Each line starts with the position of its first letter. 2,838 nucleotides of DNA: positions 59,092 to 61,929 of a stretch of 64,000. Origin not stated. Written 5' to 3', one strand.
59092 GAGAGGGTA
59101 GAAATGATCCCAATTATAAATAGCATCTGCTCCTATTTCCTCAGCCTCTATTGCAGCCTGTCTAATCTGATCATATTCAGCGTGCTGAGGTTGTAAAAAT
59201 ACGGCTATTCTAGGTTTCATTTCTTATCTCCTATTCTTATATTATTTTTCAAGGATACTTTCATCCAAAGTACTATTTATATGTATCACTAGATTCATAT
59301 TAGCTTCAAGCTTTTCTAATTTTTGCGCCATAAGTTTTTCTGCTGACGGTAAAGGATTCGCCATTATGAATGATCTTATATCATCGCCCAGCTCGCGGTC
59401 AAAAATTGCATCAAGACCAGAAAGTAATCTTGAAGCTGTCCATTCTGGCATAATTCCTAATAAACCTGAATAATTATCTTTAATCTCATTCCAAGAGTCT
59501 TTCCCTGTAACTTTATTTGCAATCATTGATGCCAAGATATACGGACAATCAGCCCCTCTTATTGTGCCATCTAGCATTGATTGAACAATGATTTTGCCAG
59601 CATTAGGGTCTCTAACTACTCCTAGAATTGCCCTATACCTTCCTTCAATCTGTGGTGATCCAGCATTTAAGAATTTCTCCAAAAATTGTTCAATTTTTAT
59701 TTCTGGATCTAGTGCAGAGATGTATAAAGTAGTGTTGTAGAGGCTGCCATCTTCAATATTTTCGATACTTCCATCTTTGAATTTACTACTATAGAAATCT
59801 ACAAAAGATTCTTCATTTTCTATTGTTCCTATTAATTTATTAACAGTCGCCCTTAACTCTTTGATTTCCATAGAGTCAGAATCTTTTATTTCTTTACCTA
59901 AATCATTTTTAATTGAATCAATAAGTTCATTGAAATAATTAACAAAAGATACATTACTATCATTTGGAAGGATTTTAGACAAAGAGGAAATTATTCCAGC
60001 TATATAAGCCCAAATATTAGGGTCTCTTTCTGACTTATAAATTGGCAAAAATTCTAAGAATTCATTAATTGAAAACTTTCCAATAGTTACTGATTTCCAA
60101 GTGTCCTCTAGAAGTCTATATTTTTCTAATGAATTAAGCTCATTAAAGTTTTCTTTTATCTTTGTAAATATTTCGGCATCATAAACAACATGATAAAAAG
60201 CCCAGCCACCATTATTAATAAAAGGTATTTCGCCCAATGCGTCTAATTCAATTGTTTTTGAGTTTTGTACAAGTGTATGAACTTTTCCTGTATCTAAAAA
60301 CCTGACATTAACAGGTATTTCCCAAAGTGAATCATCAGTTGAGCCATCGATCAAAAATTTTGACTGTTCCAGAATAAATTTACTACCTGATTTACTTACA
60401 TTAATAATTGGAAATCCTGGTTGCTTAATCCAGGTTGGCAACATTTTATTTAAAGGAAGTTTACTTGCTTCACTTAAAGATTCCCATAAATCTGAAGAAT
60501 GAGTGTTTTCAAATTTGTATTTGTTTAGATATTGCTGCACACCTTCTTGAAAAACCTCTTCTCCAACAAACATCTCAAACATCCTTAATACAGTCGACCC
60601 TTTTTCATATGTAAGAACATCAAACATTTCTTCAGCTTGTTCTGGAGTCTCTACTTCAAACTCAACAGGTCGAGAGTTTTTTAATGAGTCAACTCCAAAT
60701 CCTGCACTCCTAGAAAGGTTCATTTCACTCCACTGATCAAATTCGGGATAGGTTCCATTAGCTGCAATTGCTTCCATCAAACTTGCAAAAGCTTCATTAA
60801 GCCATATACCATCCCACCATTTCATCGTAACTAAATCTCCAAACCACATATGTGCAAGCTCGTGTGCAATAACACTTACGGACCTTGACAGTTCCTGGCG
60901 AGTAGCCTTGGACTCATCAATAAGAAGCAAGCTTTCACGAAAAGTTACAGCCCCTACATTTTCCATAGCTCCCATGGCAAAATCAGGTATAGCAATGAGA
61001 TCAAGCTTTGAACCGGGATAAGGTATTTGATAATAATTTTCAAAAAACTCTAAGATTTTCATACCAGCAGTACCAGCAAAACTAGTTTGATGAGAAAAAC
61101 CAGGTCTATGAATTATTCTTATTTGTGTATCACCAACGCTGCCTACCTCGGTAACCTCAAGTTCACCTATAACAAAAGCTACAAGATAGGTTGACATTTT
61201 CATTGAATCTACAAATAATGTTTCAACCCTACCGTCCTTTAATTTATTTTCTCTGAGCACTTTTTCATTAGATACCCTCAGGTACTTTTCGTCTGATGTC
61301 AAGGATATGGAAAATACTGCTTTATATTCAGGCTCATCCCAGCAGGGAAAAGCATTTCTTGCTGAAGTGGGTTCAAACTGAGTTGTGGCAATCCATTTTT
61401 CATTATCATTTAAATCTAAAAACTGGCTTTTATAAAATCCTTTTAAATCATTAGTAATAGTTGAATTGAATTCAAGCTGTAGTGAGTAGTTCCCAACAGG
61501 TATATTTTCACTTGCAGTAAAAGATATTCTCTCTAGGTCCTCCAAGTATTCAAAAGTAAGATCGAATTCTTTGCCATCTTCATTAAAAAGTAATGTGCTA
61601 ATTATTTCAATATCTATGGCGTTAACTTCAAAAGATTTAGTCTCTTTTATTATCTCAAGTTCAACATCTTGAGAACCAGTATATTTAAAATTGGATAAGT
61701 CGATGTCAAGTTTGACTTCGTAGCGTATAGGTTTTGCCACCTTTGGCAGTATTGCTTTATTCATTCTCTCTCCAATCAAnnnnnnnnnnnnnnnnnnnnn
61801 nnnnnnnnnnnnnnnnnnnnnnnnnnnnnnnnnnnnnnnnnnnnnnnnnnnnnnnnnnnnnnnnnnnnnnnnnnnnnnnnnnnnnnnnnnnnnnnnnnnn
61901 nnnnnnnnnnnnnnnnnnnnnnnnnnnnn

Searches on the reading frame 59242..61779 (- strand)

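Call 79: search_protein_families(library=pfam, proteins=[window:59242-61779:-], max_evalue=0.0001)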
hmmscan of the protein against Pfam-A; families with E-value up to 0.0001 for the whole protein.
window:59242-61779:- (845 aa): 3 families
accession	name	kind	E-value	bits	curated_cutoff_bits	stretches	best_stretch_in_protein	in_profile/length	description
PF01433.26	Peptidase_M1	-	1.2e-74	251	27.7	1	238-450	5-218/218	Peptidase family M1 domain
PF17900.6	Peptidase_M1_N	-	1.4e-44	152.9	25.8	1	16-199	1-186/186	Peptidase M1 N-terminal domain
PF11838.14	ERAP1_C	-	1.2e-30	107.5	38.2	1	521-825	4-317/318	ERAP1-like C-terminal domain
